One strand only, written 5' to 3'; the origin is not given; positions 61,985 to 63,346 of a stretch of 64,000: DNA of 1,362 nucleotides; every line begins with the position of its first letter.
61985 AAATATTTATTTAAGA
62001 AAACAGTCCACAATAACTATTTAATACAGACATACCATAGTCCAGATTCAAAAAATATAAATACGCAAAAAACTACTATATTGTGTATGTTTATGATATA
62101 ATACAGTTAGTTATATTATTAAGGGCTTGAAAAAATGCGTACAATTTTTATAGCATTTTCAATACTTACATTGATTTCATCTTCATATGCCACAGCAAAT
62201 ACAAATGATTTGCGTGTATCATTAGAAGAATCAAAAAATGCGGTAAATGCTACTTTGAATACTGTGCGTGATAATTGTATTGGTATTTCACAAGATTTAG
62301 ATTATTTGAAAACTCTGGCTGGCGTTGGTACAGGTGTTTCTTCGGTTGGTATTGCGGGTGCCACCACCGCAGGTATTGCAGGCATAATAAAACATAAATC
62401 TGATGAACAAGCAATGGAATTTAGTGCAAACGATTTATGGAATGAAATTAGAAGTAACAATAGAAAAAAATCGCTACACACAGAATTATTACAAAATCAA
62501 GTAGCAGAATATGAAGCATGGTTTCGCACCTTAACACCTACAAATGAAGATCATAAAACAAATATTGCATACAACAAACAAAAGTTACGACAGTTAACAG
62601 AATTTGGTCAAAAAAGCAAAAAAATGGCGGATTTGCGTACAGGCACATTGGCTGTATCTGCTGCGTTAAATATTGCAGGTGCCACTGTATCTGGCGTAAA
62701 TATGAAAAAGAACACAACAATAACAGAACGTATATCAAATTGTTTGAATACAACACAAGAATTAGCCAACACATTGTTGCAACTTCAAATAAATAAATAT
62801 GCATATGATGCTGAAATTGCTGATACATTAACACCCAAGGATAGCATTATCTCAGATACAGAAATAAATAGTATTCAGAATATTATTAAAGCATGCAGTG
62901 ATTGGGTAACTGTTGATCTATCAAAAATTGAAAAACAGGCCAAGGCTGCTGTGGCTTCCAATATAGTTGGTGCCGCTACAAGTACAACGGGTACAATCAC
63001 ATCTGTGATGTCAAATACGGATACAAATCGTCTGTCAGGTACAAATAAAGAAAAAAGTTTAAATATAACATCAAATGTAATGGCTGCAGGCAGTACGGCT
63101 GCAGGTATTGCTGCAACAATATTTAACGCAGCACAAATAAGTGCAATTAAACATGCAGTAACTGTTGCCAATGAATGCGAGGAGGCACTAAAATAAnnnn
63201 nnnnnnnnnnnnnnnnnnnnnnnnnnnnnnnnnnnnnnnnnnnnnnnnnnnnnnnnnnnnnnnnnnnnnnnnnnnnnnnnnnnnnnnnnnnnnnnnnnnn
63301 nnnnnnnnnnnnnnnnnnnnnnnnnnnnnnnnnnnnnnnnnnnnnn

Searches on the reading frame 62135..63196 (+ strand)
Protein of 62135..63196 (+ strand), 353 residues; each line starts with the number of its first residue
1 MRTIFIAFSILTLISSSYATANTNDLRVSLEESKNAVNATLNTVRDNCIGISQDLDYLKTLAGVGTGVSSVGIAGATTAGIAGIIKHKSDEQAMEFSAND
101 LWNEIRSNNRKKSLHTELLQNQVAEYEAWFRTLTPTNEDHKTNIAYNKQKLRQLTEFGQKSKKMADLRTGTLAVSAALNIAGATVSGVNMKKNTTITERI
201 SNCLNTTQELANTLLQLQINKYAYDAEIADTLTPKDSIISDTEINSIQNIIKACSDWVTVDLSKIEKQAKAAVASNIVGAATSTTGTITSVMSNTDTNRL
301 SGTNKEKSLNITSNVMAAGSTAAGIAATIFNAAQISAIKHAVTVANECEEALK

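Call 7: search_protein_families(library=pfam, proteins=[window:62135-63196:+], max_evalue=0.1)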
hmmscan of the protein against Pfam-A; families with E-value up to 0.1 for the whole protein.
window:62135-63196:+ (353 aa): 1 family
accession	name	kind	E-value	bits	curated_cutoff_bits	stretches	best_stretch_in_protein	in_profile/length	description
PF14251.12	PterinBD-DUF4346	-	0.098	13.9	29.6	0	307-351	29-73/86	PterinBD-DUF4346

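Call 8: search_protein_families(library=ncbifam, proteins=[window:62135-63196:+], max_evalue=0.1)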
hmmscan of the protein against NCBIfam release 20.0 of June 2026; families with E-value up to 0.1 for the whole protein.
window:62135-63196:+ (353 aa): 0 families

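Call 25: find_homologous_proteins(query=window:62135-63196:+, max_evalue=0.001)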
Query window:62135-63196:+ (353 aa): 103 proteins with E <= 0.001 among 8000 candidates.
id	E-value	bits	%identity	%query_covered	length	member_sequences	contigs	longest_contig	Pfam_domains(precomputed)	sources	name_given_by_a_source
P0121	1.4e-211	719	98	100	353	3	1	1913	-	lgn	-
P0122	4.6e-178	609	82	100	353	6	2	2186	-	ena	-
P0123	5.2e-141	487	68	100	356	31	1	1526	-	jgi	jgi:hypothetical protein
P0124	1.0e-124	434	61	100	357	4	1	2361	-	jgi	jgi:hypothetical protein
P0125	1.5e-123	430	61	100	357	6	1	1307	-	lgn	-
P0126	1.5e-68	250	68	54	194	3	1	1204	-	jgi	jgi:hypothetical protein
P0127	6.3e-59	218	40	100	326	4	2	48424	-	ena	-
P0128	4.6e-49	186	39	100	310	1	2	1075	-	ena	-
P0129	2.0e-48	183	40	100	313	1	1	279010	-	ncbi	-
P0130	4.7e-48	182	39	100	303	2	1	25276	-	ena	-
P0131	7.7e-48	182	39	100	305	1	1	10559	-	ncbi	-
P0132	1.9e-47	180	39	100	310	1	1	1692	-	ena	-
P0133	2.5e-47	180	39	100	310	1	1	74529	-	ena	-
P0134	1.5e-46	177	39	100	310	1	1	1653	-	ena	-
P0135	2.5e-44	170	38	100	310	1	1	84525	-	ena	-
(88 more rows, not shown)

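Call 30: search_protein_families(library=pfam, alignment_id=A2, max_evalue=1)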
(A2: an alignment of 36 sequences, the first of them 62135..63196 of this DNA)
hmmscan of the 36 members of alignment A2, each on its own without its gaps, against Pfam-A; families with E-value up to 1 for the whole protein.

A. member 1, window:62135-63196:+ (353 aa): 3 families
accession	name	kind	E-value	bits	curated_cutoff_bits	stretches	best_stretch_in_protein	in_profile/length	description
PF14251.12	PterinBD-DUF4346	-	0.098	13.9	29.6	1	307-351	29-73/86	PterinBD-DUF4346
PF10876.14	Phage_TAC_9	-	0.46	10.9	25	1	222-286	6-66/144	Phage tail assembly chaperone protein, TAC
PF11559.13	ADIP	-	0.62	10.6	34.3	1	84-165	43-124/151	Afadin- and alpha -actinin-Binding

B. families by the number of members that match (of 36 scanned): 100 families (the first 25 are shown)
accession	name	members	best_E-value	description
PF22116.1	DUF6944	7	0.0024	Family of unknown function (DUF6944)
PF22107.2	Pch2_N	7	0.0075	Pch2 N-terminal domain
PF14823.11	Sirohm_synth_C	4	0.2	Sirohaem biosynthesis protein C-terminal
PF01734.28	Patatin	3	0.0015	Patatin-like phospholipase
PF25592.1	DUF7937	3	0.013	Domain of unknown function (DUF7937)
PF09036.15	Bcr-Abl_Oligo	2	0.017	Bcr-Abl oncoprotein oligomerisation domain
PF02800.25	Gp_dh_C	2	0.023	Glyceraldehyde 3-phosphate dehydrogenase, C-terminal domain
PF24423.1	OVT1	2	0.03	Major antigen, helical domain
PF11891.13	RETICULATA-like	2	0.038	Protein RETICULATA-related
PF05377.16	FlaC_arch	2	0.051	Flagella accessory protein C (FlaC)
PF11083.13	Relaxase_C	2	0.054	C-terminal helical hairpin domain from relaxase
PF17109.10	Goodbye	2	0.056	fungal STAND N-terminal Goodbye domain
PF20506.3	DUF6732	2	0.077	Family of unknown function (DUF6732)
PF05531.17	NPV_P10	2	0.14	Nucleopolyhedrovirus P10 protein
PF15056.11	NRN1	2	0.17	Neuritin protein family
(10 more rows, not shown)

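Call 32: search_protein_families(library=ncbifam, alignment_id=A2, max_evalue=1)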
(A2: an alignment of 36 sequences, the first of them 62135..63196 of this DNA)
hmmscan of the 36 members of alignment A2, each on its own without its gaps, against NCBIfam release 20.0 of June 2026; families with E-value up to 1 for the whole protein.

A. member 1, window:62135-63196:+ (353 aa): 1 family
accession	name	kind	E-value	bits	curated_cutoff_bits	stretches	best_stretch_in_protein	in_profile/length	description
NF040939.2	trans_reg_lrs14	equivalog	0.52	10.4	90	0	239-275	19-55/103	Lrs14 family HTH-type transcriptional regulator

B. families by the number of members that match (of 36 scanned): 44 families (the first 25 are shown)
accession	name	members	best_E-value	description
TIGR04527.1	mycoplas_twoTM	8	6.7e-05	MG_279/MG_280 family protein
NF033598.2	elast_bind_EbpS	7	0.00099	elastin-binding protein EbpS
TIGR02811.1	formate_TAT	3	0.041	formate dehydrogenase region TAT target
NF040939.2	trans_reg_lrs14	2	0.12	Lrs14 family HTH-type transcriptional regulator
NF033634.1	SLATT_1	2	0.12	SLATT domain-containing protein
NF053524.1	thylo_ssl2009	2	0.41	ssl2009 family thylakoid membrane protein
NF050068.1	Rv0804_CPBP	1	0.00033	Rv0804 family intramembrane glutamic endopeptidase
NF005384.0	PRK06928.1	1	0.003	pyrroline-5-carboxylate reductase ProG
NF038058.1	adhes_P110_Nter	1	0.0032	P110/LppT family adhesin N-terminal domain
NF053525.1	thylo_ssr2422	1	0.005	ssr2422 family thylakoid membrane protein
NF003034.1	PRK03918.1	1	0.0061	DNA double-strand break repair ATPase Rad50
NF045984.1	StressProtLiaH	1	0.0086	stress responsive protein LiaH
NF052420.1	translocon_SseD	1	0.01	type III secretion system translocon protein SseD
NF043073.1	MMSYN1_0195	1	0.014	spermidine/putrescine ABC transporter permease/substrate-binding protein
NF007527.0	PRK10140.1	1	0.023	N-acetyltransferase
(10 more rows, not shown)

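Call 41: predict_structure(alignment_id=A2)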
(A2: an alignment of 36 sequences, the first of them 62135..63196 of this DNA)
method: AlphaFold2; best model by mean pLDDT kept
length: 353 residues; sequences in the alignment: 36
mean_pLDDT: 61.4   pTM: 0.48
mean pLDDT of the five models: 61.4, 59.3, 56.6, 53.3, 50.3
residues with pLDDT >= 90: 81; 70-90: 48; 50-70: 55; < 50: 169
segments of 3 or more residues with pLDDT < 50: 65-101, 104-123, 132-146, 156-158, 166-168, 170-192, 272-330
pLDDT, mean of each block of 10 residues (from residue 1): 57 56 90 96 93 80 47 35 41 46 46 39 47 43 48 50 46 41 36 72 93 92 90 83 95 91 68 43 37 42 45 43 41 74 92 92
secondary structure, 60 per line:
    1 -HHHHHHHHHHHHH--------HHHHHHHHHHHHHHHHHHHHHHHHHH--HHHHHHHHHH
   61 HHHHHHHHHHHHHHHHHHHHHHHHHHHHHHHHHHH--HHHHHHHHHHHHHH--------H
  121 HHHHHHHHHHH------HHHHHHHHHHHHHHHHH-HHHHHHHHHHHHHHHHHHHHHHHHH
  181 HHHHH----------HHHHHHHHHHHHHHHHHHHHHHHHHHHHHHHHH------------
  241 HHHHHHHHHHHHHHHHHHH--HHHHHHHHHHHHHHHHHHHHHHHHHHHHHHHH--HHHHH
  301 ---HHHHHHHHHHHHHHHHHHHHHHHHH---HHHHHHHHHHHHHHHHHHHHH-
elements in order: H2-14 H23-48 H51-95 H98-111 H120-131 H138-154 H156-185 H196-228 H241-259 H262-293 H296-300 H304-328 H332-352

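Call 45: fold_search(model_id=the predicted structure, library=pdb)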
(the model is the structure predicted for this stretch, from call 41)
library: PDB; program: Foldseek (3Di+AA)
matches with E <= 10: 370; with E <= 0.001: 0
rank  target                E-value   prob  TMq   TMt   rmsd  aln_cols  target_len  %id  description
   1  8f7n                  7.0e-02  0.33  0.15  0.15  41.3       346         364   11  Crystal structure of chemoreceptor McpZ ligand sensing domain (released 2023-07-05)
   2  9dgr_f                1.3e-01  0.13  0.12  0.02  62.3       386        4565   14  Composite structure of dynein-dynactin on microtubules (released 2025-09-10)
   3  6h2x                  1.5e-01  0.28  0.19  0.19  60.3       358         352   13  MukB coiled-coil elbow from E. coli (released 2019-03-06)
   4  9cpb_6K               1.6e-01  0.38  0.19  0.18  44.5       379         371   12  Atomic model of bovine Fallopian tube cilia doublet microtubule (48-nm periodicity) (released 2024-10-30)
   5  6mrt_A                2.4e-01  0.18  0.14  0.17  21.9       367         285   10  12-meric ClyA pore complex (released 2019-05-15)
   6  8iyj_S8               4.3e-01  0.30  0.23  0.20  55.2       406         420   10  Cryo-EM structure of the 48-nm repeat doublet microtubule from mouse sperm (released 2023-07-05)
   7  8otz_F3               4.3e-01  0.28  0.22  0.19  55.1       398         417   10  48-nm repeat of the native axonemal doublet microtubule from bovine sperm (released 2023-11-22)
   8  9fqr_A7               5.1e-01  0.20  0.19  0.17  54.7       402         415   11  96-nm repeat of axonemal doublet microtubules from bovine sperm (released 2025-03-26)
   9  9fqr_By               5.4e-01  0.20  0.19  0.17  54.5       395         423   11  96-nm repeat of axonemal doublet microtubules from bovine sperm (released 2025-03-26)
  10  6djl_C                5.4e-01  0.14  0.12  0.17  27.1       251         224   12  Crystal structure of the Rab11 GEF SH3BP5 bound to nucleotide free Rab11A (released 2018-09-26)
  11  8to0_AD               6.1e-01  0.25  0.22  0.23  41.9       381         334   12  48-nm repeating structure of doublets from mouse sperm flagella (released 2023-11-01)
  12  7ung_B1               6.7e-01  0.12  0.16  0.15  50.4       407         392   10  48-nm repeat of the human respiratory doublet microtubule (released 2022-10-05)
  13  6grj_H                7.0e-01  0.10  0.14  0.15  47.1       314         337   12  Structure of the AhlB pore of the tripartite alpha-pore forming toxin, AHL, from Aeromonas hydrophila. (released 2019-07-03)
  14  9cpb_6G               7.3e-01  0.15  0.19  0.17  54.9       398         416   12  Atomic model of bovine Fallopian tube cilia doublet microtubule (48-nm periodicity) (released 2024-10-30)
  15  7uc7                  8.0e-01  0.13  0.12  0.08  33.6       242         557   10  Stat5a Core in complex with Compound 17 (released 2023-02-15)
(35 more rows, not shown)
